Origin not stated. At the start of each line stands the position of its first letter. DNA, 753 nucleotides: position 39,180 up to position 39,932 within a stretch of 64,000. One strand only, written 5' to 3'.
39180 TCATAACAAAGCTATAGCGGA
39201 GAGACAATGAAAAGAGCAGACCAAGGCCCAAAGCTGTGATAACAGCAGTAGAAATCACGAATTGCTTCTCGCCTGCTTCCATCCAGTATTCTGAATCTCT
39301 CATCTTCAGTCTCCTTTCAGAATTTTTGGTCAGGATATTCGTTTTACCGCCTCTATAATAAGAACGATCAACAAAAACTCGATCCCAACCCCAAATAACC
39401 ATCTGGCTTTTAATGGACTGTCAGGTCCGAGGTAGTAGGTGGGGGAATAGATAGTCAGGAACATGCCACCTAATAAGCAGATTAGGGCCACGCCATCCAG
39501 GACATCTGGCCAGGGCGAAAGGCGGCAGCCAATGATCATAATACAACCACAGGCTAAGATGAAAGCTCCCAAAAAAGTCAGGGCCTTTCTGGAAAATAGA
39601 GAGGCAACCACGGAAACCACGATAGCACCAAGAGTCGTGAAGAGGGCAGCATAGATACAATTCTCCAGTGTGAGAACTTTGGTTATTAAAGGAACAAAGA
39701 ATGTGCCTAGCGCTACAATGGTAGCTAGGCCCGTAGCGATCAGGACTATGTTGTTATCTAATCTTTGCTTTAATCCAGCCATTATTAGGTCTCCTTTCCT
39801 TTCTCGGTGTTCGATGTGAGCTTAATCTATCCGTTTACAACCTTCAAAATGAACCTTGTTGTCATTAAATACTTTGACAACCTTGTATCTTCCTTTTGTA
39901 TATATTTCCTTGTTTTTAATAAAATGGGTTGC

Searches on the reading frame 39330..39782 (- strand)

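Call 94: search_protein_families(library=pfam, proteins=[window:39330-39782:-], max_evalue=0.1)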
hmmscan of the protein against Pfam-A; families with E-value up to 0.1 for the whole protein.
window:39330-39782:- (150 aa): 1 family
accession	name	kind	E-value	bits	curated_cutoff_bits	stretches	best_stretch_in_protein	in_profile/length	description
PF11177.13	DUF2964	-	0.02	15.5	24.2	1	46-92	14-59/62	Protein of unknown function (DUF2964)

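Call 95: search_protein_families(library=phrogs, proteins=[window:39330-39782:-], max_evalue=0.01)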
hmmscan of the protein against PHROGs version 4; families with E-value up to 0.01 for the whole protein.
window:39330-39782:- (150 aa): 0 families
